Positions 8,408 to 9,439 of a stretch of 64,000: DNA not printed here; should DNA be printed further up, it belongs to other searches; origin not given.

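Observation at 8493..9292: Erm-like rRNA adenine-N6 methyltransferase with a near-consensus promoter and an erm-style leader ORF/hairpin overlapping its GTG start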

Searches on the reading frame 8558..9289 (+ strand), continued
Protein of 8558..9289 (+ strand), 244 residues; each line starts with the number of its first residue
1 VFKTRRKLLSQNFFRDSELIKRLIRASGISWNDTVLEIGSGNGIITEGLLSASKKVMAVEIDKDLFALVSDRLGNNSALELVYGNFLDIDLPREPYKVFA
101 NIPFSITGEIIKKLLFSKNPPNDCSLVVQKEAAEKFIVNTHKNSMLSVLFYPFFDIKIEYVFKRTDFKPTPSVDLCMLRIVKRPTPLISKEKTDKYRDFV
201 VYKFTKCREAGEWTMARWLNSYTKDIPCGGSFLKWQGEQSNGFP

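Call 15: find_related_loci(query=A1, collection=metagenome_contigs, flank=3000)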
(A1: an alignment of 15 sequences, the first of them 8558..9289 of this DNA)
Query A1 (244 aa) in metagenome_contigs; peptide patterns used: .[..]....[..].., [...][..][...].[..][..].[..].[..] (x = any residue, [..] = any of these).
320 stretches matched a pattern; 247 encode a relative of the query (tblastn E <= 1e-3); the best 80 are kept; 80 distinct loci.
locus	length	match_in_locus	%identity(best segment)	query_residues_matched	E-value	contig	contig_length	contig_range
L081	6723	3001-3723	73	1-241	1e-120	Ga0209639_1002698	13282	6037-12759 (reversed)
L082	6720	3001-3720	74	1-240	2e-120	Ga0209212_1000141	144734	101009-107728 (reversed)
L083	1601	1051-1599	99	1-183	1e-127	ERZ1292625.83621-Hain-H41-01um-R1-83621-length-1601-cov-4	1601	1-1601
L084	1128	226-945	72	1-240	5e-129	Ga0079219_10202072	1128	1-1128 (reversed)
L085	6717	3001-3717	71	1-239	8e-117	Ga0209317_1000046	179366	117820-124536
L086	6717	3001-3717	69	1-239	1e-114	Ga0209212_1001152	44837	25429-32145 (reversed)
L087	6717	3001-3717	67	1-239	2e-110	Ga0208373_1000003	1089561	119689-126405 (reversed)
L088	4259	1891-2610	68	1-240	1e-110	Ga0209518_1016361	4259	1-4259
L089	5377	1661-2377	66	1-239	3e-109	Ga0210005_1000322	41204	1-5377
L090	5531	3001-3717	66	1-239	3e-109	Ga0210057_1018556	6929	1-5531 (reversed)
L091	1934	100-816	68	1-239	4e-115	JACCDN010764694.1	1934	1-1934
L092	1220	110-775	69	1-222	1e-115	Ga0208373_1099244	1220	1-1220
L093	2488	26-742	65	1-239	4e-107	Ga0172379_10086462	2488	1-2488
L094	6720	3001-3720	64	1-240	7e-101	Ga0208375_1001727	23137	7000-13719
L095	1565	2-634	70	29-239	4e-108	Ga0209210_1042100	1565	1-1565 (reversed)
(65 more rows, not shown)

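Call 19: search_dna_similar(query=window:8558-9289:+, collection=plasmids, mode=protein, max_rows=60, rows=spread, max_evalue=0.00001)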
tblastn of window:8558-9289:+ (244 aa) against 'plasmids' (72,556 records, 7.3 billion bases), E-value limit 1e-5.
Records with a match: 1794; places in all: 2028; records where one place covers at least 80% of the query: 1321.
Best place of each record, by identity: <60% 1794.
By first word of the organism name: Enterococcus 782; Escherichia 300; Staphylococcus 198; Klebsiella 159; Shigella 55; Salmonella 26; Streptococcus 26; Lactococcus 18; Acinetobacter 16; Providencia 13; and 74 more.
By predicted mobility (MOB-suite, as given by PLSDB): conjugative 675; non-mobilizable 598; mobilizable 521.
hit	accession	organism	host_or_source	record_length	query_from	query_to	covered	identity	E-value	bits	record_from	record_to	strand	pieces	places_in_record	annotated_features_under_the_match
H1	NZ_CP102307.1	Clostridium perfringens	swine,mixed culture,fecal sample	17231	9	210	83%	41.0%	3e-33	133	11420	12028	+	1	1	23S rRNA (adenine(2058)-N(6))-methyltransferase Erm(Q) | erm(Q): 23S rRNA (adenine(2058)-N(6))-methyltransferase Erm(Q) | ErmQ: Erm 23S ribosomal RNA methyltransferase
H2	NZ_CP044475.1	Acinetobacter schindleri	goose,stool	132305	10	205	80%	37.6%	7e-36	141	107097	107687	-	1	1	rRNA adenine N(6)-methyltransferase family protein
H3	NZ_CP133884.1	Klebsiella pneumoniae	Homo sapiens,blood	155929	10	204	75%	39.1%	1e-22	132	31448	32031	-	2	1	Erm(42): Erm 23S ribosomal RNA methyltransferase (x2)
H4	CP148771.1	Salmonella enterica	Homo sapiens,single cell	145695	10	204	80%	36.7%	1e-30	126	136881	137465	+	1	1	erm(42): 23S rRNA (adenine(2058)-N(6))-methyltransferase Erm(42)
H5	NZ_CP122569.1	Klebsiella pneumoniae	Homo sapiens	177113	10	204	80%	36.7%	1e-30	126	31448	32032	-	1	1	erm(42): 23S rRNA (adenine(2058)-N(6))-methyltransferase Erm(42)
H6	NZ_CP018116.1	Escherichia coli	Homo sapiens,clinical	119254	10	204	80%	36.7%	1e-30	126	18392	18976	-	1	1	erm(42): 23S rRNA (adenine(2058)-N(6))-methyltransferase Erm(42)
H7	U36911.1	Staphylococcus aureus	-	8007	10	237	93%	27.6%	2e-16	86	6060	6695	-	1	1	ErmC: Erm 23S ribosomal RNA methyltransferase | erm(C): 23S rRNA (adenine(2058)-N(6))-methyltransferase Erm(C)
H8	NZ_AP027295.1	Enterococcus faecium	Bacteria,excrement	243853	10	225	89%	28.1%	2e-19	94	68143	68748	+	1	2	erm(B): 23S rRNA (adenine(2058)-N(6))-methyltransferase Erm(B) | ErmB: Erm 23S ribosomal RNA methyltransferase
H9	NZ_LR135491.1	Enterococcus faecium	-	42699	10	225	89%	28.1%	2e-19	94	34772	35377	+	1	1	erm(B): 23S rRNA (adenine(2058)-N(6))-methyltransferase Erm(B) | ErmB: Erm 23S ribosomal RNA methyltransferase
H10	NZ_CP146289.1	Shigella sonnei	-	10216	10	225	89%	28.1%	3e-19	94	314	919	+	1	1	erm(B): 23S rRNA (adenine(2058)-N(6))-methyltransferase Erm(B) | ErmB: Erm 23S ribosomal RNA methyltransferase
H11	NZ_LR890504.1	Klebsiella pneumoniae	Homo sapiens,rectal swab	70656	10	225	89%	28.1%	3e-19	94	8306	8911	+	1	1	erm(B): 23S rRNA (adenine(2058)-N(6))-methyltransferase Erm(B) | ErmB: Erm 23S ribosomal RNA methyltransferase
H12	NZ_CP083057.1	Klebsiella pneumoniae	Homo sapiens,rectal swab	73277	10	225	89%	28.1%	3e-19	94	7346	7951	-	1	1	ErmB: Erm 23S ribosomal RNA methyltransferase | erm(B): 23S rRNA (adenine(2058)-N(6))-methyltransferase Erm(B)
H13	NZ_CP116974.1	Escherichia coli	Sus scrofa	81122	10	225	89%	28.1%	3e-19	94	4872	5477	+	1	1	erm(B): 23S rRNA (adenine(2058)-N(6))-methyltransferase Erm(B) | ErmB: Erm 23S ribosomal RNA methyltransferase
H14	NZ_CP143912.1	Klebsiella pneumoniae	wastewater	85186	10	225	89%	28.1%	3e-19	94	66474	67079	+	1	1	erm(B): 23S rRNA (adenine(2058)-N(6))-methyltransferase Erm(B) | ErmB: Erm 23S ribosomal RNA methyltransferase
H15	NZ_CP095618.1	Klebsiella pneumoniae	Homo sapiens,Pure culture one microbial ...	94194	10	225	89%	28.1%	3e-19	94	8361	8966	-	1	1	ErmB: Erm 23S ribosomal RNA methyltransferase | erm(B): 23S rRNA (adenine(2058)-N(6))-methyltransferase Erm(B)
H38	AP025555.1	Cutibacterium acnes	Homo sapiens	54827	6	212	85%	29.2%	2e-19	94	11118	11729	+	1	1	23S rRNA N-6-methyltransferase erm(X) | erm(X): 23S rRNA (adenine(2058)-N(6))-methyltransferase Erm(X) | ErmX: Erm 23S ribosomal RNA methyltransferase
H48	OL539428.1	Escherichia coli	-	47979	10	200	78%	31.3%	3e-20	97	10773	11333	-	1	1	23S rRNA (adenine(2058)-N(6))-dimethyltransferase > Erm(A) | ErmA: Erm 23S ribosomal RNA methyltransferase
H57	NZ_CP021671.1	Bacillus licheniformis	cell culture,food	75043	10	169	66%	31.9%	7e-17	87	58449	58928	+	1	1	ErmD: Erm 23S ribosomal RNA methyltransferase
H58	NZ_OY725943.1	Bacteroides finegoldii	-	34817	6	182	73%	26.2%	3e-10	67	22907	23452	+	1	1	rsmA: 16S rRNA (adenine(1518)-N(6)/adenine(1519)-N(6))- dimethyltransferase ...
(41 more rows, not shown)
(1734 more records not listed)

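Call 28: get_annotated_region(hit=H1, flank=500)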
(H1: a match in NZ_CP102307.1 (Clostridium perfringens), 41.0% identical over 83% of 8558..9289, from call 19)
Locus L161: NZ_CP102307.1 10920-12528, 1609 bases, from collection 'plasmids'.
description: Clostridium perfringens strain JXNC-3B plasmid unnamed5, complete sequence
organism: Clostridium perfringens (NCBI taxid 1502)
taxonomy: Bacteria; Bacillota; Clostridia; Eubacteriales; Clostridiaceae; Clostridium; Clostridium perfringens
host: -; source: swine,mixed culture,fecal sample; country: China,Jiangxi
typing (MOB-suite, as given by PLSDB): non-mobilizable
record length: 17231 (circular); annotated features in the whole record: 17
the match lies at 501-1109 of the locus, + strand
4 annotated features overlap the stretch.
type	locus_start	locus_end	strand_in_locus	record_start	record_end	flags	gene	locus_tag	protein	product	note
CDS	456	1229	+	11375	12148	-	-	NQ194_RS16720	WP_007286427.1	23S rRNA (adenine(2058)-N(6))-methyltransferase Erm(Q)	-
predicted_resistance_gene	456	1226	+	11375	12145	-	erm(Q)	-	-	23S rRNA (adenine(2058)-N(6))-methyltransferase Erm(Q)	predicted by amrfinderplus; class LINCOSAMIDE/MACROLIDE/STREPTOGRAMIN; identity 100.0%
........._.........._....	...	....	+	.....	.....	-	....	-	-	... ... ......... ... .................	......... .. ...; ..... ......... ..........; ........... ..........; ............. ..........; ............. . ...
CDS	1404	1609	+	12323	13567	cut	hflX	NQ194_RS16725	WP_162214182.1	GTPase HflX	GO:0008150 - biological_process [Evidence IEA]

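Call 29: get_annotated_region(hit=H2, flank=500)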
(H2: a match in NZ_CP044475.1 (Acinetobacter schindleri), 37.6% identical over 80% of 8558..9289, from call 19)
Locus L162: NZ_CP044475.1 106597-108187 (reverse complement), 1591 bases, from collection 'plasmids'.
description: Acinetobacter schindleri strain HZE33-1 plasmid pHZE33-1-1, complete sequence
organism: Acinetobacter schindleri (NCBI taxid 108981)
taxonomy: Bacteria; Pseudomonadota; Gammaproteobacteria; Moraxellales; Moraxellaceae; Acinetobacter; Acinetobacter schindleri
host: -; source: goose,stool; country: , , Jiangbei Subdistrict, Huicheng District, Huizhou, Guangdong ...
typing (MOB-suite, as given by PLSDB): mobilizable; replicon rep_cluster_1656; relaxase MOBP,MOBP
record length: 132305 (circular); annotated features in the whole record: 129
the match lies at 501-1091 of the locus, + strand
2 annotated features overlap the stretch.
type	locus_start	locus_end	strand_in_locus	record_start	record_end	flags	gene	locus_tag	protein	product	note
CDS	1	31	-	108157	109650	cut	-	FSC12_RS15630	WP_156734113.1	IS91 family transposase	-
CDS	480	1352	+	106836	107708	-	-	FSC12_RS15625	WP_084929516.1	rRNA adenine N(6)-methyltransferase family protein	-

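Call 30: get_annotated_region(hit=H4, flank=500)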
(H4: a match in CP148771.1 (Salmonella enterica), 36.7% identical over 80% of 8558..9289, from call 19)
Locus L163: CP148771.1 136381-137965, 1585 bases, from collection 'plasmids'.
description: Salmonella enterica subsp. enterica serovar Infantis strain Z1323HSL0148 plasmid pZ1323HSL0148-2, complete sequence
organism: Salmonella enterica (NCBI taxid 595)
taxonomy: Bacteria; Pseudomonadota; Gammaproteobacteria; Enterobacterales; Enterobacteriaceae; Salmonella; Salmonella enterica
host: -; source: Homo sapiens,single cell; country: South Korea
typing (MOB-suite, as given by PLSDB): conjugative; replicon IncFIA,IncFIB,IncFII,IncQ1; relaxase MOBF,MOBF; mating-pair formation MPF_F
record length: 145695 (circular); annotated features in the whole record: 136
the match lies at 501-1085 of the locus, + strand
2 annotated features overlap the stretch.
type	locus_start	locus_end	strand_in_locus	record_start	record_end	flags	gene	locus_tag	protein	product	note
CDS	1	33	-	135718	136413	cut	-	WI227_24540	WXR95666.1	recombinase family protein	-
predicted_resistance_gene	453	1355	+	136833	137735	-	erm(42)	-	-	23S rRNA (adenine(2058)-N(6))-methyltransferase Erm(42)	predicted by amrfinderplus; class LINCOSAMIDE/MACROLIDE; identity 100.0%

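Call 31: get_annotated_region(hit=H7, flank=500)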
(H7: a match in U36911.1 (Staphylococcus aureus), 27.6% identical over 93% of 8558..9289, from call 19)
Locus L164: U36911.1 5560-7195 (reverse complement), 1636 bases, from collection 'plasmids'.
description: Staphylococcus aureus plasmid pJ3356::POX7 clone 1, complete sequence
organism: Staphylococcus aureus (NCBI taxid 1280)
taxonomy: Bacteria; Bacillota; Bacilli; Bacillales; Staphylococcaceae; Staphylococcus; Staphylococcus aureus
host: -; source: -; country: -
typing (MOB-suite, as given by PLSDB): mobilizable; replicon Inc11,rep_cluster_2350; relaxase MOBP
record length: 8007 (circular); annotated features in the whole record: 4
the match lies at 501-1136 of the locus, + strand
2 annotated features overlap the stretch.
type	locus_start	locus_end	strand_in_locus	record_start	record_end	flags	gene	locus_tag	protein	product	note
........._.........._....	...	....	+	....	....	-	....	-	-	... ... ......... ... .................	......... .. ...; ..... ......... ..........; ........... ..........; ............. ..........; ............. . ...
predicted_resistance_gene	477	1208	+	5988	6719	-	erm(C)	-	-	23S rRNA (adenine(2058)-N(6))-methyltransferase Erm(C)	predicted by amrfinderplus; class LINCOSAMIDE/MACROLIDE/STREPTOGRAMIN; identity 100.0%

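Call 32: get_annotated_region(hit=H8, flank=500)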
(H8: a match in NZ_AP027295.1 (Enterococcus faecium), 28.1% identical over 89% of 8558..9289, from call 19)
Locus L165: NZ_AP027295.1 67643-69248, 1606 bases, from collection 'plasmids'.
description: Enterococcus faecium strain K6D plasmid K6D_p1, complete sequence
organism: Enterococcus faecium (NCBI taxid 1352)
taxonomy: Bacteria; Bacillota; Bacilli; Lactobacillales; Enterococcaceae; Enterococcus; Enterococcus faecium
host: -; source: Bacteria,excrement; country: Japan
typing (MOB-suite, as given by PLSDB): conjugative; replicon Inc18,rep_cluster_893; relaxase MOBP,MOBP; mating-pair formation MPF_T
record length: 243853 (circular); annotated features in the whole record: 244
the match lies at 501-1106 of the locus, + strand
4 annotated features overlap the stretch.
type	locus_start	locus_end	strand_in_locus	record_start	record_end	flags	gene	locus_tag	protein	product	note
CDS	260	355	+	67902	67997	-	-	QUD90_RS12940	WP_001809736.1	23S rRNA methyltransferase attenuation leader peptide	GO:0046677 - response to antibiotic [Evidence IEA]; GO:0031556 - transcriptional attenuation by ribosome [Evidence IEA]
predicted_resistance_gene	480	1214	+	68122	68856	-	erm(B)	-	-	23S rRNA (adenine(2058)-N(6))-methyltransferase Erm(B)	predicted by amrfinderplus; class LINCOSAMIDE/MACROLIDE/STREPTOGRAMIN; identity 100.0%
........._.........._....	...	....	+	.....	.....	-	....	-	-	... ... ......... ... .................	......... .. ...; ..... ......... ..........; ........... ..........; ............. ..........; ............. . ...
CDS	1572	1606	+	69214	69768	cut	-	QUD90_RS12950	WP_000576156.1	recombinase family protein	GO:0006310 - DNA recombination [Evidence IEA]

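Call 33: get_annotated_region(hit=H38, flank=500)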
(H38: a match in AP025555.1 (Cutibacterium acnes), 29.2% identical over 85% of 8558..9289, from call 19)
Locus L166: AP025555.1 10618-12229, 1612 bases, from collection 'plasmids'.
description: Cutibacterium acnes TP-CU411 plasmid pTP-CU411 DNA, complete sequence
organism: Cutibacterium acnes (NCBI taxid 1747)
taxonomy: Bacteria; Actinomycetota; Actinomycetes; Propionibacteriales; Propionibacteriaceae; Cutibacterium; Cutibacterium acnes
host: -; source: Homo sapiens; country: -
typing (MOB-suite, as given by PLSDB): non-mobilizable; replicon rep_cluster_1710
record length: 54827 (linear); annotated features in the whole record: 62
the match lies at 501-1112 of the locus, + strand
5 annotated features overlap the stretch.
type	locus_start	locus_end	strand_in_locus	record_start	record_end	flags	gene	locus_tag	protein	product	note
CDS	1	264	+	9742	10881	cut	-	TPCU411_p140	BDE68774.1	transposase IS1249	-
CDS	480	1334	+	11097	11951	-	-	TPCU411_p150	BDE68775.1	23S rRNA N-6-methyltransferase erm(X)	-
predicted_resistance_gene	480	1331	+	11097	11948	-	erm(X)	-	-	23S rRNA (adenine(2058)-N(6))-methyltransferase Erm(X)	predicted by amrfinderplus; class LINCOSAMIDE/MACROLIDE/STREPTOGRAMIN; identity 100.0%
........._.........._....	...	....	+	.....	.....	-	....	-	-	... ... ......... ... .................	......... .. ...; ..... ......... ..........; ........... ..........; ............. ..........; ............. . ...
CDS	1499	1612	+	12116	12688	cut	-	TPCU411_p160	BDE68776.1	transposase TnpCX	-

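Call 34: get_annotated_region(hit=H48, flank=500)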
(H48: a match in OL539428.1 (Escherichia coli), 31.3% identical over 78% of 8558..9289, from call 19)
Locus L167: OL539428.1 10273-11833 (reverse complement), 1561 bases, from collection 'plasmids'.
description: Escherichia coli strain sc12-ctx-m plasmid pCTX-M-55 genomic sequence
organism: Escherichia coli (NCBI taxid 562)
taxonomy: Bacteria; Pseudomonadota; Gammaproteobacteria; Enterobacterales; Enterobacteriaceae; Escherichia; Escherichia coli
host: -; source: -; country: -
typing (MOB-suite, as given by PLSDB): non-mobilizable
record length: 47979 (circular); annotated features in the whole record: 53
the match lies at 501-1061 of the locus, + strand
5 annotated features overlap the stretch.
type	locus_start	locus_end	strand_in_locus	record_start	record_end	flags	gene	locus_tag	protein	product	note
CDS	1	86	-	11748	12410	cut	-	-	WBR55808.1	Mobile element protein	-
CDS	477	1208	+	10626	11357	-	-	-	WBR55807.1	23S rRNA (adenine(2058)-N(6))-dimethyltransferase > Erm(A)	-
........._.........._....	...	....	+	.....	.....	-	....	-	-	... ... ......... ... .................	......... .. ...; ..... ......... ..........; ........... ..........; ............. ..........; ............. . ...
CDS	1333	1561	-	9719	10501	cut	-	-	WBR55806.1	Aminoglycoside 9-nucleotidyltransferase > ANT(9)-I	-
predicted_resistance_gene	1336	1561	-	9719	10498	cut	ant(9)-Ia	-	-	aminoglycoside nucleotidyltransferase ANT(9)-Ia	predicted by amrfinderplus; class AMINOGLYCOSIDE; identity 100.0%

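Call 35: get_annotated_region(hit=H57, flank=600)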
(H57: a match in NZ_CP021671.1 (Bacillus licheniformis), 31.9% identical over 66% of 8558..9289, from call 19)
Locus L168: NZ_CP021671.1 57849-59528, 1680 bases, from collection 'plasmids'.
description: Bacillus licheniformis strain SRCM100141 plasmid pBL141-1
organism: Bacillus licheniformis (NCBI taxid 1402)
taxonomy: Bacteria; Bacillota; Bacilli; Bacillales; Bacillaceae; Bacillus; Bacillus licheniformis
host: -; source: cell culture,food; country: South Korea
typing (MOB-suite, as given by PLSDB): non-mobilizable
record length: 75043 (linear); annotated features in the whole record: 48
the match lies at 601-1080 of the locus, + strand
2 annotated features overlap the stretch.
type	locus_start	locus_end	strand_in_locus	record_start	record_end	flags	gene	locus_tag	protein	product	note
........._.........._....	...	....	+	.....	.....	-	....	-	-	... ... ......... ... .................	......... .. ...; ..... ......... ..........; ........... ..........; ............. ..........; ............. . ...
CDS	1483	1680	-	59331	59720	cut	-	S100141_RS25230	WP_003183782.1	tautomerase family protein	-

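Call 36: get_annotated_region(hit=H58, flank=500)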
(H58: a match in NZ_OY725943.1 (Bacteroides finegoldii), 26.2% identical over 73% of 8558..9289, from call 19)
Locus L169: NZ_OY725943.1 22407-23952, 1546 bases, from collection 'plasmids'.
description: Bacteroides finegoldii strain Bacteroides finegoldii TSDC17.2-1.1 plasmid 41, complete sequence
organism: Bacteroides finegoldii (NCBI taxid 338188)
taxonomy: Bacteria; Bacteroidota; Bacteroidia; Bacteroidales; Bacteroidaceae; Bacteroides; Bacteroides finegoldii
host: -; source: -; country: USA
typing (MOB-suite, as given by PLSDB): non-mobilizable
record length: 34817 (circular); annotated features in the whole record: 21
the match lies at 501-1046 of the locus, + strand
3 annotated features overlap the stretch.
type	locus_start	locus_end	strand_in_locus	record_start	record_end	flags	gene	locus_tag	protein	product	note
CDS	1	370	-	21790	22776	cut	-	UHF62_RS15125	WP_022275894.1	lysylphosphatidylglycerol synthase transmembrane domain-containing protein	-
CDS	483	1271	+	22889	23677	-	rsmA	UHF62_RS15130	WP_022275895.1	16S rRNA (adenine(1518)-N(6)/adenine(1519)-N(6))- dimethyltransferase RsmA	-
CDS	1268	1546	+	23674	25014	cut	mgtE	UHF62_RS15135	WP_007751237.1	magnesium transporter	GO:0015693 - magnesium ion transport [Evidence IEA]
